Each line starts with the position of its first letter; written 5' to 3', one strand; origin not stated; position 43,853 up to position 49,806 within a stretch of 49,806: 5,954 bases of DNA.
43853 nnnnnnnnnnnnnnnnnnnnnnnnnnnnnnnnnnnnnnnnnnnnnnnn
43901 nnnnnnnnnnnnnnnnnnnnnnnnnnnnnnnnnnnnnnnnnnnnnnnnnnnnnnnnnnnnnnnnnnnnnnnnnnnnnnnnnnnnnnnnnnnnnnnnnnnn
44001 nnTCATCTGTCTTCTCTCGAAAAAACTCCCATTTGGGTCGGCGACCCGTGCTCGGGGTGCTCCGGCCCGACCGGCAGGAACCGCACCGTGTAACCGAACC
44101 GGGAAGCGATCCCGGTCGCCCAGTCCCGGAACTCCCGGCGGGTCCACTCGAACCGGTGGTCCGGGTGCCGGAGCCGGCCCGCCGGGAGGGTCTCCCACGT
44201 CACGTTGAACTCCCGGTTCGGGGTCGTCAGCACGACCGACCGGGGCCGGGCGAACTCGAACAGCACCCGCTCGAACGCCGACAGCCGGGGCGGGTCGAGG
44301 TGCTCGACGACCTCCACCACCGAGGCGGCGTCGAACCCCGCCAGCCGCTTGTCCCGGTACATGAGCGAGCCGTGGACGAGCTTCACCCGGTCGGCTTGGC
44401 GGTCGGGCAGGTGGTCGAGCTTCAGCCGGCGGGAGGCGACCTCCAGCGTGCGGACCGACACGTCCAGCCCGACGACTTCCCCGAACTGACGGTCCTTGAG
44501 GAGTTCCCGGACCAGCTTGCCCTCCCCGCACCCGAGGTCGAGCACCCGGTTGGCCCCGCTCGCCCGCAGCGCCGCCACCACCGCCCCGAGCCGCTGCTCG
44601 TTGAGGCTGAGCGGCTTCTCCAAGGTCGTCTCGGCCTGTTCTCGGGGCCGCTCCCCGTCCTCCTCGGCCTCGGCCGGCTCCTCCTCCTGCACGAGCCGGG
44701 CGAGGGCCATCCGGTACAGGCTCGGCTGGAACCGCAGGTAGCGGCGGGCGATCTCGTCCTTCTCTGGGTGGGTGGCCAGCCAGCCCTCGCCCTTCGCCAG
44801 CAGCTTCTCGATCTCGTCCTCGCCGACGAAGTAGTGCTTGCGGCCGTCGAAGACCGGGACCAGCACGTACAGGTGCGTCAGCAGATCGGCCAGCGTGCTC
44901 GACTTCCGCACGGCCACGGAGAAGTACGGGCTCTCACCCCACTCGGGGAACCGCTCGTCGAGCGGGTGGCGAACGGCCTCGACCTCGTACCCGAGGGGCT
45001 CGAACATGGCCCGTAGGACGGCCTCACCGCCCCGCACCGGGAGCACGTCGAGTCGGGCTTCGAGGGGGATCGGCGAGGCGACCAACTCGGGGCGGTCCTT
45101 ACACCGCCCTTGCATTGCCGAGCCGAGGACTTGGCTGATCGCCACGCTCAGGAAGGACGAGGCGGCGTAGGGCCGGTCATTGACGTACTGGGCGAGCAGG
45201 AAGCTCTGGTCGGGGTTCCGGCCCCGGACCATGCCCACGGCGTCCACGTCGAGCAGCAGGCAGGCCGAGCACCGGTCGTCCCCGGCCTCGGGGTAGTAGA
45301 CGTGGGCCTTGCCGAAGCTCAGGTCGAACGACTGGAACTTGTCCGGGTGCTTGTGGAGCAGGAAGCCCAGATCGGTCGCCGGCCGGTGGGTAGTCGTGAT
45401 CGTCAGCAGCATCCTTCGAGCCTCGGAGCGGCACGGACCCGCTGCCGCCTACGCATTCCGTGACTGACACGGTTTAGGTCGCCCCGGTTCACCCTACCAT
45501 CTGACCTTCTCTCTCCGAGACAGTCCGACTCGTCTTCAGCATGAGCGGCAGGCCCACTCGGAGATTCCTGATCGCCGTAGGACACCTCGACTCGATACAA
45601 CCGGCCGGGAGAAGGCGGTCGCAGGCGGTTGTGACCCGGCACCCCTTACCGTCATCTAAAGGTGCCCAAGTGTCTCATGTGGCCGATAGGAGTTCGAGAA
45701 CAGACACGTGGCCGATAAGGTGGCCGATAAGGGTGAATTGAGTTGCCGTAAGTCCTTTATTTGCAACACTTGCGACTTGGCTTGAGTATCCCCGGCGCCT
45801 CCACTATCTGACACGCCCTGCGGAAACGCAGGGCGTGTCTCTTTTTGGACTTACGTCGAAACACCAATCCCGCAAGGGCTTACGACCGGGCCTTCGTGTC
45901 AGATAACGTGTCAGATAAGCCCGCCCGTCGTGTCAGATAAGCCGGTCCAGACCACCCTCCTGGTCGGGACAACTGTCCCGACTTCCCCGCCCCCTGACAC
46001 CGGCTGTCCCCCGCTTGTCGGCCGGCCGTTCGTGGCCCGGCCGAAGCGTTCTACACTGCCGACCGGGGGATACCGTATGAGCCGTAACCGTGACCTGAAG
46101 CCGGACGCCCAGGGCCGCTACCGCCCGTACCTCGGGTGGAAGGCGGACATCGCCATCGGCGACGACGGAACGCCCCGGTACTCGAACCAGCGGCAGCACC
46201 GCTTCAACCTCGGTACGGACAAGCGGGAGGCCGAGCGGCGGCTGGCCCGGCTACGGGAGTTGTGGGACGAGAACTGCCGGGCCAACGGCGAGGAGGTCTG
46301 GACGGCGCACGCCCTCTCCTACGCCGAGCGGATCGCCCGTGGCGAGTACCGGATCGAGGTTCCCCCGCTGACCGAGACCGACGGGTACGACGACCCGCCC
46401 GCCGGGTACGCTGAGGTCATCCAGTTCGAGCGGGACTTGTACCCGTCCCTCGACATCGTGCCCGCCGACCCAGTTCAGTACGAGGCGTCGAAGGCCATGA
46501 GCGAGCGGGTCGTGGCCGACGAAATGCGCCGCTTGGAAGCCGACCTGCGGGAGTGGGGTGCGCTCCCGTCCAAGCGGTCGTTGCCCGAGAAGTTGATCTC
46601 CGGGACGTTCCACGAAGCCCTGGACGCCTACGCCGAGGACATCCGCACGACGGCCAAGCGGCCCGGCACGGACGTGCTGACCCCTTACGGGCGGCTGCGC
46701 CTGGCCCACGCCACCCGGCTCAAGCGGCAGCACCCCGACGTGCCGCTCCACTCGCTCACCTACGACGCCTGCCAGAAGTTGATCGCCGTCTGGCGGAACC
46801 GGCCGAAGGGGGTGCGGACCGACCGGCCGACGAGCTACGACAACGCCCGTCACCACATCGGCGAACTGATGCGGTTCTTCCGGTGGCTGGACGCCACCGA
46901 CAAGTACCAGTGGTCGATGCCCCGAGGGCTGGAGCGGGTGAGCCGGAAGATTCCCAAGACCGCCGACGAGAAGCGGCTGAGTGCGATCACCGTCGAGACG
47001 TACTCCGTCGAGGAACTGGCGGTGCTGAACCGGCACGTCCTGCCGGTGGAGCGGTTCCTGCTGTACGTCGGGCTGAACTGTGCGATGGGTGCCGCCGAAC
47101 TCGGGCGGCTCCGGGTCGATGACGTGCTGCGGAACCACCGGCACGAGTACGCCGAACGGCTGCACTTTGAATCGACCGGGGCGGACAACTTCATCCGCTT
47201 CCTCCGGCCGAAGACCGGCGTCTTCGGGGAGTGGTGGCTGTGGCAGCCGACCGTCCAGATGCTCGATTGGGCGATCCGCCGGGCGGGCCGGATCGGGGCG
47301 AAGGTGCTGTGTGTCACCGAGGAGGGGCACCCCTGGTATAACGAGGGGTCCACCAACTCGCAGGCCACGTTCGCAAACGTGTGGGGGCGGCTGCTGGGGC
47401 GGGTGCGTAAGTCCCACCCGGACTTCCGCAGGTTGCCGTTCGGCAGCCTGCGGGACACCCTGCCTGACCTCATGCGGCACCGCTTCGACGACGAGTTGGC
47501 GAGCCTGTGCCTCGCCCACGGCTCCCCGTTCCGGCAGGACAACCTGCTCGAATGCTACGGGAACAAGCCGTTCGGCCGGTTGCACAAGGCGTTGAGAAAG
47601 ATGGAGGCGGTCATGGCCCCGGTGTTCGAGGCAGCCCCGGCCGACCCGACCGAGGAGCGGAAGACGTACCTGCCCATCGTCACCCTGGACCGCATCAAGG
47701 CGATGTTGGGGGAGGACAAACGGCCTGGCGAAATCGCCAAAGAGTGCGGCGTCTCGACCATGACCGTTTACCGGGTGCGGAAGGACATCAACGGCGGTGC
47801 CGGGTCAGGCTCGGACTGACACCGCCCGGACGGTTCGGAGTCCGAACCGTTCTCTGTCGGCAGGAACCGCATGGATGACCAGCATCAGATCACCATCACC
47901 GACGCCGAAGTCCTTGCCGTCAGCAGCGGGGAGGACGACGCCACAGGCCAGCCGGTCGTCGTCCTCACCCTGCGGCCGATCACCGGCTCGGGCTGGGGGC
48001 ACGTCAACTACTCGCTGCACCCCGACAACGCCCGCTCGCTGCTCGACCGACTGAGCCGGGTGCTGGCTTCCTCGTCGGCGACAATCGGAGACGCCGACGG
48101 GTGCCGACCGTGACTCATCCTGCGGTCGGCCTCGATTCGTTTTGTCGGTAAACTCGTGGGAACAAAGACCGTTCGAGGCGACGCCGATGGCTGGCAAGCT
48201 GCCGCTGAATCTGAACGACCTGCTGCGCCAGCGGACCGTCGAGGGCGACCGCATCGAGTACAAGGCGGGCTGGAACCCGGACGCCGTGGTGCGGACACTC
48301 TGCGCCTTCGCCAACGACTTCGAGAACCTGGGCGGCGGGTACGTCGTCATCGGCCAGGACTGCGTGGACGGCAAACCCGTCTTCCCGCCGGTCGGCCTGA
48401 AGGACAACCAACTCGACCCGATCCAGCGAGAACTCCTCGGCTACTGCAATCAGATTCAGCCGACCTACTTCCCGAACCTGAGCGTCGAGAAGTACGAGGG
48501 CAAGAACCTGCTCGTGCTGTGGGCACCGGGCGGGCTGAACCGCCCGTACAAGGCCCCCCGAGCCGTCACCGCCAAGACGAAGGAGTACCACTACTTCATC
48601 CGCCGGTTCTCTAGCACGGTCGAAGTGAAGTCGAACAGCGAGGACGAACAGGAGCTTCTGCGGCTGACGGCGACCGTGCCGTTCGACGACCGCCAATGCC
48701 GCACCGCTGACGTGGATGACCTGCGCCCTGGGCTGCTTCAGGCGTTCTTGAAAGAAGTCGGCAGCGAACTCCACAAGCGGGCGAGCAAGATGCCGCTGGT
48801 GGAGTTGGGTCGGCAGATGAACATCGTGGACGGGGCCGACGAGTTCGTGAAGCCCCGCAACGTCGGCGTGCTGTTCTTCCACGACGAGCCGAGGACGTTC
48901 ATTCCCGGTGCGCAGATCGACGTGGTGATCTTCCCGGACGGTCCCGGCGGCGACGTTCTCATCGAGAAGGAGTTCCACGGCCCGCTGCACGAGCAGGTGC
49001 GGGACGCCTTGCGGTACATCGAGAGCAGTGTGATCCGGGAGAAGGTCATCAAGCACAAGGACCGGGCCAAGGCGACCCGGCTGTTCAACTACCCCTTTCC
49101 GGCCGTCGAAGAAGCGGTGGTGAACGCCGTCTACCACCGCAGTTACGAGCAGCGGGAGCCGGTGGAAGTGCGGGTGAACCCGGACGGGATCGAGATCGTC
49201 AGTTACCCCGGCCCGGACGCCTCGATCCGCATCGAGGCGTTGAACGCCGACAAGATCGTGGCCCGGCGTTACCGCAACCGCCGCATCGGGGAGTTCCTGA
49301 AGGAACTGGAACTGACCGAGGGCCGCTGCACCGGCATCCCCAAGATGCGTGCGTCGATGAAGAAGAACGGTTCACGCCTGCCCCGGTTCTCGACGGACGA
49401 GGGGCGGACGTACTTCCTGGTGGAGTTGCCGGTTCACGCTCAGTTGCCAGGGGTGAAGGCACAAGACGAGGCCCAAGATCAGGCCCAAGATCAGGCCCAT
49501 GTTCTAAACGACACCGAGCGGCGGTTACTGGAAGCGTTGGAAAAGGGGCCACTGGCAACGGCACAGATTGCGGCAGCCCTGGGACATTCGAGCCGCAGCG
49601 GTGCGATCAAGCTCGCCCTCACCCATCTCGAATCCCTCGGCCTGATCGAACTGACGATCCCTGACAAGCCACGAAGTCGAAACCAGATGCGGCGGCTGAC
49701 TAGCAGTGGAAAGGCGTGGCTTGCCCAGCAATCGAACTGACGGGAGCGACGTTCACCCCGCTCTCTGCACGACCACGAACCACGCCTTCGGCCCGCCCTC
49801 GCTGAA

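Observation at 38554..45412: Five-gene operon hen1 - HEPN(ApeA-like) - pnkp - XF1762-like - PP-loop ATPase: a possible self-contained RNA cut, repair and mark system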

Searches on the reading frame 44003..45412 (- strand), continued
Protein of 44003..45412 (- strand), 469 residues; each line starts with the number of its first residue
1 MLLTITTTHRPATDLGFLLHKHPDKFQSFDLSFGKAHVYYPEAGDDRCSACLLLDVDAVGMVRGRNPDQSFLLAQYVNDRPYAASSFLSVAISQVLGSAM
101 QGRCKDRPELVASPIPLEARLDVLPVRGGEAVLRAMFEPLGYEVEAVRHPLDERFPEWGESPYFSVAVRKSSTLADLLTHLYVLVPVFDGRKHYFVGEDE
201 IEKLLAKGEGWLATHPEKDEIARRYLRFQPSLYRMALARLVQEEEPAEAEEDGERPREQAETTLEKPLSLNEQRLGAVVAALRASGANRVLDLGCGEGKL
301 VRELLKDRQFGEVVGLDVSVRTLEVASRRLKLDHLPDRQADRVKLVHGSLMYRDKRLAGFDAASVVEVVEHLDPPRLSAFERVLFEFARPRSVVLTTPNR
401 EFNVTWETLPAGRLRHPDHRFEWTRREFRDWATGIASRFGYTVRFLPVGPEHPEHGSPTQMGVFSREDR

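Call 108: get_annotated_region(hit=H15, flank=6000)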
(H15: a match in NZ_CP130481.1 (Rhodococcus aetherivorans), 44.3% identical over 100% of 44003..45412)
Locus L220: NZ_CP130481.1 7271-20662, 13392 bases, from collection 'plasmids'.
description: Rhodococcus aetherivorans strain L13 plasmid pRaL13f, complete sequence
organism: Rhodococcus aetherivorans (NCBI taxid 191292)
taxonomy: Bacteria; Actinomycetota; Actinomycetes; Mycobacteriales; Nocardiaceae; Rhodococcus; Rhodococcus aetherivorans
host: -; source: Bacteria, whole organism,Rough variant of Nocardia corallina No. 724, Presque Isle Cultures, Presque Isle, Pa.; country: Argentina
typing (MOB-suite, as given by PLSDB): conjugative; relaxase MOBF; mating-pair formation MPF_T
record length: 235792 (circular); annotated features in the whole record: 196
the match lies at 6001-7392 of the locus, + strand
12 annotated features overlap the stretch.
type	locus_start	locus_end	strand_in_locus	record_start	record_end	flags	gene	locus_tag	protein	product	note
CDS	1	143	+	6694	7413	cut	-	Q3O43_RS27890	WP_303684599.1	hemerythrin domain-containing protein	-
CDS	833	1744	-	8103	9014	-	-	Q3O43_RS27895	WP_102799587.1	manganese catalase family protein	-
CDS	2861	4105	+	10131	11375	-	-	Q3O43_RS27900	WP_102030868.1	IS256 family transposase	-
CDS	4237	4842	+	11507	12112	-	-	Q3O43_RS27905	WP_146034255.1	DUF6230 family protein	-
CDS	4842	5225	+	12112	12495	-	-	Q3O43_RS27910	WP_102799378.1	DUF6114 domain-containing protein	-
CDS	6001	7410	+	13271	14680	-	-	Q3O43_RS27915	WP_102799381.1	3' terminal RNA ribose 2'-O-methyltransferase Hen1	GO:0042245 - RNA repair [Evidence IEA]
CDS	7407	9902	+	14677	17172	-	-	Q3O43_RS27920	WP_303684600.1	polynucleotide kinase-phosphatase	GO:0042245 - RNA repair [Evidence IEA]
CDS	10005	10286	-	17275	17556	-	-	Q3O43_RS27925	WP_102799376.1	hypothetical protein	-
CDS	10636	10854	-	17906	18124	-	-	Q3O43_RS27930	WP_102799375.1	hypothetical protein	-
CDS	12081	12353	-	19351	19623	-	-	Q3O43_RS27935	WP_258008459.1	DUF1990 domain-containing protein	-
CDS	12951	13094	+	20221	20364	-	-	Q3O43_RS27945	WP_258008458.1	hypothetical protein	-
CDS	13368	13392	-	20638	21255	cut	-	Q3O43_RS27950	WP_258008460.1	hypothetical protein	-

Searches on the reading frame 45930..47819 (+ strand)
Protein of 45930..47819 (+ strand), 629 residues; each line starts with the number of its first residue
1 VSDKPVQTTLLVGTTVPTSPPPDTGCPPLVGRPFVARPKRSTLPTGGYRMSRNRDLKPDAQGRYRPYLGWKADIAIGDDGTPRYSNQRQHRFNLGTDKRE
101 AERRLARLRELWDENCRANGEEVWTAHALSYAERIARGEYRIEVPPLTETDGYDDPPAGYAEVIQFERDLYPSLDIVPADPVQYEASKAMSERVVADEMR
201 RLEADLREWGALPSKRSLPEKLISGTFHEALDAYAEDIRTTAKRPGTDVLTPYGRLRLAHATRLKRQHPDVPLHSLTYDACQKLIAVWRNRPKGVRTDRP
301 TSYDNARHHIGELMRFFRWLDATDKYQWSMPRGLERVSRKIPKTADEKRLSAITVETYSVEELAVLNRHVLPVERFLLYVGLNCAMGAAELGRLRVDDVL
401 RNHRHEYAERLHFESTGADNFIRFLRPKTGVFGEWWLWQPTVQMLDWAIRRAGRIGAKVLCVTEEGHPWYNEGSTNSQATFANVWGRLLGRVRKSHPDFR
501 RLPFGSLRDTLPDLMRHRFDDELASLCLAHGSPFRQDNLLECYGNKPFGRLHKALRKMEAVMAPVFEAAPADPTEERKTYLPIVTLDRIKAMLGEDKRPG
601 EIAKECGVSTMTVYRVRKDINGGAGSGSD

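Call 3: search_protein_families(library=pfam, proteins=[window:45930-47819:+], max_evalue=0.01)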
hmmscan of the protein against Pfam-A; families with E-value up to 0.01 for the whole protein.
window:45930-47819:+ (629 aa): 3 families
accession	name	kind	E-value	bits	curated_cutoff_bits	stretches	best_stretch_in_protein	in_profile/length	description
PF13384.12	HTH_23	-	0.00043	20.5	24.6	1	599-623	20-45/50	Homeodomain-like domain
PF02796.21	HTH_7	-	0.0037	17.8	23.8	1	586-616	11-41/45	Helix-turn-helix domain of resolvase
PF13551.12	HTH_29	-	0.0043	17.5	28.1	0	590-621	3-37/64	Winged helix-turn helix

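Call 4: search_protein_families(library=ncbifam, proteins=[window:45930-47819:+], max_evalue=0.01)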
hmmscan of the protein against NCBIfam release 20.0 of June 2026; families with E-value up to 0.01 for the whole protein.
window:45930-47819:+ (629 aa): 0 families

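Call 5: search_protein_families(library=padloc, proteins=[window:45930-47819:+], max_evalue=0.01)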
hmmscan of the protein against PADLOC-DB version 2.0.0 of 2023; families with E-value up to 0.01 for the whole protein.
window:45930-47819:+ (629 aa): 0 families

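Call 49: search_protein_families(library=phrogs, proteins=[window:45930-47819:+], max_evalue=0.001)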
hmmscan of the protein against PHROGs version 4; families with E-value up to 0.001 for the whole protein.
window:45930-47819:+ (629 aa): 1 family
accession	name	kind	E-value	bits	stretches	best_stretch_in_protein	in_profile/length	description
phrog_1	-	integration and excision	1.8e-07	31.8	1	201-429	150-333/611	integrase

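Call 102: search_protein_families(library=pfam, proteins=[window:45930-47819:+], max_evalue=5)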
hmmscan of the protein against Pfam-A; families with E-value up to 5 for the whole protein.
window:45930-47819:+ (629 aa): 5 families
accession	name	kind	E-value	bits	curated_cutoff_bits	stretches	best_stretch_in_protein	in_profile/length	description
PF13384.12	HTH_23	-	0.00043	20.5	24.6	1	599-623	20-45/50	Homeodomain-like domain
PF02796.21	HTH_7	-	0.0037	17.8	23.8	1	586-616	11-41/45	Helix-turn-helix domain of resolvase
PF13551.12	HTH_29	-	0.0043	17.5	28.1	1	590-621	3-37/64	Winged helix-turn helix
PF01371.25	Trp_repressor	-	0.088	13.3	27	1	589-624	42-77/88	Trp repressor protein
PF00356.27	LacI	-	0.1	12.9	27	1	601-616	4-19/46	Bacterial regulatory proteins, lacI family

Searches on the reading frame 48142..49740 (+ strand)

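Call 3: search_protein_families(library=pfam, proteins=[window:48142-49740:+], max_evalue=0.01)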
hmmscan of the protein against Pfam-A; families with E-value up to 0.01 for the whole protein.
window:48142-49740:+ (532 aa): 5 families
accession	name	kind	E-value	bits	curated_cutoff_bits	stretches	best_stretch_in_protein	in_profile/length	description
PF13749.12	HATPase_c_4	-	4.9e-10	39.7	26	1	340-422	3-84/89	Putative ATP-dependent DNA helicase recG C-terminal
PF04326.19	SLFN_AlbA_2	-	6.5e-10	40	25.3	1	34-161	1-116/118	Schlafen, AlbA_2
PF21247.3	Fic-like_C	-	2e-08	34.5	27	1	460-520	4-64/64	Filamentation induced by cAMP protein Fic-like, C-terminal domain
PF12840.13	HTH_20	-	0.0046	17.3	27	0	455-504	2-50/51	Helix-turn-helix domain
PF17782.7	DprA_WH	-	0.0075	16.7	22.9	0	449-502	4-55/61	DprA winged helix domain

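Call 4: search_protein_families(library=ncbifam, proteins=[window:48142-49740:+], max_evalue=0.01)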
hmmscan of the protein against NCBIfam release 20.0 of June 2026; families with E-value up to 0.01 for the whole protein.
window:48142-49740:+ (532 aa): 0 families

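Call 5: search_protein_families(library=padloc, proteins=[window:48142-49740:+], max_evalue=0.01)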
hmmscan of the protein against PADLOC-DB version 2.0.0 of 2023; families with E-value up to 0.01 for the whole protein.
window:48142-49740:+ (532 aa): 3 families
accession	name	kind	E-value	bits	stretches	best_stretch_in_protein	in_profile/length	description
PDLC02394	pAgo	-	1.6e-20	70.6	1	47-426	55-433/1121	-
PDLC02402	Aga_SIR2-PNTD1-PNTD2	-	1.8e-16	57.4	1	171-428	301-560/876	Class I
PDLC02418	Aga_SIR2-Kinase-PNTD1-PNTD2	-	3e-13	46.9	1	166-429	155-439/756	Class I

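Call 49: search_protein_families(library=phrogs, proteins=[window:48142-49740:+], max_evalue=0.001)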
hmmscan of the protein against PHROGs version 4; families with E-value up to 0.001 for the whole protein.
window:48142-49740:+ (532 aa): 2 families
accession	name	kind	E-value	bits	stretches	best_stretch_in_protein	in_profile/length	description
phrog_12156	-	DNA, RNA and nucleotide metabolism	1.9e-35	123.5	1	32-503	16-468/485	DNA helicase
phrog_2440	-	transcription regulation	0.00039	21.3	1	440-530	11-98/126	transcriptional regulator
